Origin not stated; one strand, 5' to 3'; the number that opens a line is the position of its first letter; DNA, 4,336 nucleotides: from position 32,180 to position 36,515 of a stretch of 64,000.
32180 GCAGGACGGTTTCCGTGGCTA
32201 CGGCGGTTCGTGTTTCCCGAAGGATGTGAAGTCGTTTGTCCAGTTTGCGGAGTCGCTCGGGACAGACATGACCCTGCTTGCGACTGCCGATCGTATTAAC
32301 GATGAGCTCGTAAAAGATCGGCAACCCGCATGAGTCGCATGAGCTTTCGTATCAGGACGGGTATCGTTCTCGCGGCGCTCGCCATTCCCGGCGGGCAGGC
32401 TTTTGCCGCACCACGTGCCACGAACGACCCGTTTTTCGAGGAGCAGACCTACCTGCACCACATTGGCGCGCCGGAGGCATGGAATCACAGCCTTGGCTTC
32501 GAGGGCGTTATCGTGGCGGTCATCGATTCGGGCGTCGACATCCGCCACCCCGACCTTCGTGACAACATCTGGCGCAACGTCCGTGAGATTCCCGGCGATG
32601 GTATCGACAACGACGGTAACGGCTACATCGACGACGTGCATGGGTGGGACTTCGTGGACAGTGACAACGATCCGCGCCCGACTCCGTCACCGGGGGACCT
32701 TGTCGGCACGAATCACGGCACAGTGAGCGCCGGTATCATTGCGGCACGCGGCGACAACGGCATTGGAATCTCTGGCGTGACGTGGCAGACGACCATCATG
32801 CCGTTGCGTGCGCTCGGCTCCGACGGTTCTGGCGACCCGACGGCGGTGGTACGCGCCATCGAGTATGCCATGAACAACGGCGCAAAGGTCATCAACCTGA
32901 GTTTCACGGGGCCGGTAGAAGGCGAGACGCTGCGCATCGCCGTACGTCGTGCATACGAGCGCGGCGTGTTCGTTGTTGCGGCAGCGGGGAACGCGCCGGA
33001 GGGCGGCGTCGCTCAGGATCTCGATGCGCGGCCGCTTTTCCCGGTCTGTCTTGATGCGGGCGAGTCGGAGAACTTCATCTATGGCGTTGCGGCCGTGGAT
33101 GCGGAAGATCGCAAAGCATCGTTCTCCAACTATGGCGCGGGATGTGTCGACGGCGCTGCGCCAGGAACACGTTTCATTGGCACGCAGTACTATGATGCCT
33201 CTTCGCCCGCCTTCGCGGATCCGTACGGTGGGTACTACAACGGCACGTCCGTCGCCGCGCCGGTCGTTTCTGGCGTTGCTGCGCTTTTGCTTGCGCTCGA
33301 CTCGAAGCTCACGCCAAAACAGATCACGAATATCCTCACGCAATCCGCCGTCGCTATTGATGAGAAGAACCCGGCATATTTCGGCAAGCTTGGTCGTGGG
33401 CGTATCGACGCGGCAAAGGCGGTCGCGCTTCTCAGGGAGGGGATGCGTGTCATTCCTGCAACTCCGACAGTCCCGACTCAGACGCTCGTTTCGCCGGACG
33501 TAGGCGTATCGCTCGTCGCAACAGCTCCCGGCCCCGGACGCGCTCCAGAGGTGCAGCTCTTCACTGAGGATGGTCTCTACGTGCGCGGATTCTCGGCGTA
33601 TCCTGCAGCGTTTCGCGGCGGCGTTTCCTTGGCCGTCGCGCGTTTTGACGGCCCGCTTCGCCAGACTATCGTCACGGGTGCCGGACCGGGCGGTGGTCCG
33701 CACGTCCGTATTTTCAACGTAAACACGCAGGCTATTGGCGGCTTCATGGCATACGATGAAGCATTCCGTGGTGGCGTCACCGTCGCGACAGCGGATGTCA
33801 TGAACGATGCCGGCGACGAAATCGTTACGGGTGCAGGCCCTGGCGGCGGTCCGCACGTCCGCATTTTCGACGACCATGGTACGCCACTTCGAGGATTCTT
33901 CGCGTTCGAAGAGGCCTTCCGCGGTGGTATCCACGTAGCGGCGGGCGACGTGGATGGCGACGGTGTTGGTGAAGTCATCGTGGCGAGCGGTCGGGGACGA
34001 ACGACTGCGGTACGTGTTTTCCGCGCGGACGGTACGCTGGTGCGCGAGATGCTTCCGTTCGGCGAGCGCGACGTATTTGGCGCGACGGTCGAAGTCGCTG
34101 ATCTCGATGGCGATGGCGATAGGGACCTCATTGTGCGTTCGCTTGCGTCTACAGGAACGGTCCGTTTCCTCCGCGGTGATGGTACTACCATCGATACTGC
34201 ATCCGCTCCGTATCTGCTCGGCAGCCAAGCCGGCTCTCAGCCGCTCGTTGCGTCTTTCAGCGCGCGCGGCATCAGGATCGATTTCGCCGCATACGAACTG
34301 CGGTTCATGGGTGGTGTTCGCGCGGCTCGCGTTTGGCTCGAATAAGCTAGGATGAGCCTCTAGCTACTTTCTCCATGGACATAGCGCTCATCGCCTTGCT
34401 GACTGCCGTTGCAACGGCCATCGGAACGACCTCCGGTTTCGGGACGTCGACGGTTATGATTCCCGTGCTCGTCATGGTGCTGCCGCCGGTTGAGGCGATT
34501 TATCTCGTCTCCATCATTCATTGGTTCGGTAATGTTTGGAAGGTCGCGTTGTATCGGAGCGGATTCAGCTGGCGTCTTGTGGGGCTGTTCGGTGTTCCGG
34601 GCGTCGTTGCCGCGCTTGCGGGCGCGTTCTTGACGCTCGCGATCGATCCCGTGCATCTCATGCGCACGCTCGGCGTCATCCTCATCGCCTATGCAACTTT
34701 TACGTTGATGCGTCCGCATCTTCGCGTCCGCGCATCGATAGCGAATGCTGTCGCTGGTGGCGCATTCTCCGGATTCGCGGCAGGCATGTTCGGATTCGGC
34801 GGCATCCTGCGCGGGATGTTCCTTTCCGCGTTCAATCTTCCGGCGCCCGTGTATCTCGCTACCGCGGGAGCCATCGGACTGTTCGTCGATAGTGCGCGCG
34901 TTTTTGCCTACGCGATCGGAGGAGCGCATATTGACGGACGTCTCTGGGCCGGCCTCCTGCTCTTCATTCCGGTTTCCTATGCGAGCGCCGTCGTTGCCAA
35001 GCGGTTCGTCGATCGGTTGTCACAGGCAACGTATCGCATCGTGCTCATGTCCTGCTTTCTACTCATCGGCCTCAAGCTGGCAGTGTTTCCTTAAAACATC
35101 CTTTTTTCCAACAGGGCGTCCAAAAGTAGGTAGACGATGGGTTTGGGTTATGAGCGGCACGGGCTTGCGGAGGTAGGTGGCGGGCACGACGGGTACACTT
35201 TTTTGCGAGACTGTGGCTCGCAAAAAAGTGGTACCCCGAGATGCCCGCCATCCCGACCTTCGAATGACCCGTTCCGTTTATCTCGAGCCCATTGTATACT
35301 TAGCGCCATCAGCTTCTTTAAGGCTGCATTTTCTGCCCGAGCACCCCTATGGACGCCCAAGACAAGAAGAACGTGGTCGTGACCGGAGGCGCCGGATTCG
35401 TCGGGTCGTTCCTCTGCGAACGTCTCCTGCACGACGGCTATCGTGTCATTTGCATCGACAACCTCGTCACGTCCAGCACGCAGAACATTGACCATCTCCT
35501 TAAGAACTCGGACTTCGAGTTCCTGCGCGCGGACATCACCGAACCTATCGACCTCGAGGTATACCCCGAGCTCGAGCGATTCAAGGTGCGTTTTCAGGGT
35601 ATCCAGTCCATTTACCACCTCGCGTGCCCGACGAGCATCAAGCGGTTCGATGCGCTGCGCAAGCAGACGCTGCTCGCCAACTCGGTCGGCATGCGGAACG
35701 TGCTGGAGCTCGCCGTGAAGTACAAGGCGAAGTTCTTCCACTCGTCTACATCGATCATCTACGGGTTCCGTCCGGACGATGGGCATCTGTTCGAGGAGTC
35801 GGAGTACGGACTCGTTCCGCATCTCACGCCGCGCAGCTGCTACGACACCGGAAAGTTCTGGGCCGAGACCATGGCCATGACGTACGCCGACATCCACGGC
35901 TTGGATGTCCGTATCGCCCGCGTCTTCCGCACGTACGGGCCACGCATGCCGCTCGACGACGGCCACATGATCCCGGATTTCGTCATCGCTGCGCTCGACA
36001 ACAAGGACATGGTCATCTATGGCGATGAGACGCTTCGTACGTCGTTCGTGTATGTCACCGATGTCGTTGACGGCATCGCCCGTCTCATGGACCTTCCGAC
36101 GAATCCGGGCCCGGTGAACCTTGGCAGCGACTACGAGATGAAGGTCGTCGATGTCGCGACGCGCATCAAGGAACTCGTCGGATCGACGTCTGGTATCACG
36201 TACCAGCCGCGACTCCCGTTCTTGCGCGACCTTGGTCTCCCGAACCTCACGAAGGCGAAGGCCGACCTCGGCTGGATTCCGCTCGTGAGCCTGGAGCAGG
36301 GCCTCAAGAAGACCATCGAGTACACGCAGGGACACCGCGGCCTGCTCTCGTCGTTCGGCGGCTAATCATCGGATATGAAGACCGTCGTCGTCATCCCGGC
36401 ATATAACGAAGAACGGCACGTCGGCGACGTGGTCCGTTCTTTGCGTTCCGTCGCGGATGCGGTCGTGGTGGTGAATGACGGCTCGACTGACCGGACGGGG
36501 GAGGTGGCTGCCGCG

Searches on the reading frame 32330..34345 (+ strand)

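Call 17: search_protein_families(library=pfam, proteins=[window:32330-34345:+], max_evalue=0.001)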
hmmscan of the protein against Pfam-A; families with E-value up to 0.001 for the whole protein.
window:32330-34345:+ (671 aa): 3 families
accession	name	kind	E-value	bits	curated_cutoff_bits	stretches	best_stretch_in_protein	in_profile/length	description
PF00082.27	Peptidase_S8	-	2e-46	159.1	21.8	1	59-341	3-274/288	Subtilase family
PF13517.12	FG-GAP_3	-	3.5e-09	37.6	26.9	1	540-602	1-61/61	FG-GAP-like repeat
PF01839.29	FG-GAP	-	2.9e-07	30.7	22.1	1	583-611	1-34/37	FG-GAP repeat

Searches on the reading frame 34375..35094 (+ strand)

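Call 17: search_protein_families(library=pfam, proteins=[window:34375-35094:+], max_evalue=0.001)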
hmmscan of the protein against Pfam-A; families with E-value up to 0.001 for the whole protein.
window:34375-35094:+ (239 aa): 1 family
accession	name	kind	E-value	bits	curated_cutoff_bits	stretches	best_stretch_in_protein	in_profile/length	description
PF01925.25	TauE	-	1.5e-27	97.2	32.6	1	7-235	2-237/237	Sulfite exporter TauE/SafE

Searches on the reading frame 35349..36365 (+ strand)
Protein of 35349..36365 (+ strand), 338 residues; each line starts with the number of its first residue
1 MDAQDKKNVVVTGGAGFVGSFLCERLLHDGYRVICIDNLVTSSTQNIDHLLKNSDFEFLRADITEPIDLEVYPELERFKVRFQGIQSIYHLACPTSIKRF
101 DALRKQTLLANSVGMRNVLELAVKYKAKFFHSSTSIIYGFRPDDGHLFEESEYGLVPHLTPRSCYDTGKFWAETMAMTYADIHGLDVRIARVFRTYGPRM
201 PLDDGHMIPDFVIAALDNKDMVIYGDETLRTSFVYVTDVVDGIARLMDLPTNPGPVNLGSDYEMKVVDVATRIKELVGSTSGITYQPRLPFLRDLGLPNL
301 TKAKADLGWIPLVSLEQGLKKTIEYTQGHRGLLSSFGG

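Call 17: search_protein_families(library=pfam, proteins=[window:35349-36365:+], max_evalue=0.001)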
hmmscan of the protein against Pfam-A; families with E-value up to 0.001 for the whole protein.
window:35349-36365:+ (338 aa): 7 families
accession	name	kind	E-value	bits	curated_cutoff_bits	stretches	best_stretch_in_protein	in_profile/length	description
PF01370.27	Epimerase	-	3.1e-42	145.1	20.9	1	9-259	1-240/240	NAD dependent epimerase/dehydratase family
PF16363.11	GDP_Man_Dehyd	-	4.4e-40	138.6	27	1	11-322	2-332/332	GDP-mannose 4,6 dehydratase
PF07993.18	NAD_binding_4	-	9.5e-12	45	20.1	1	11-216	1-230/258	Male sterility protein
PF01073.25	3Beta_HSD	-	8.2e-11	41.9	22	1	10-241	1-223/280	3-beta hydroxysteroid dehydrogenase/isomerase family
PF02719.21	Polysacc_synt_2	-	1.3e-05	25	20.2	1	9-128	1-121/293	Polysaccharide biosynthesis protein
PF04321.23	RmlD_sub_bind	-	1.5e-05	24.7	27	1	8-197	2-156/287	RmlD substrate binding domain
PF00106.31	adh_short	-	4.7e-05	23.4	26.6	1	7-71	1-66/195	short chain dehydrogenase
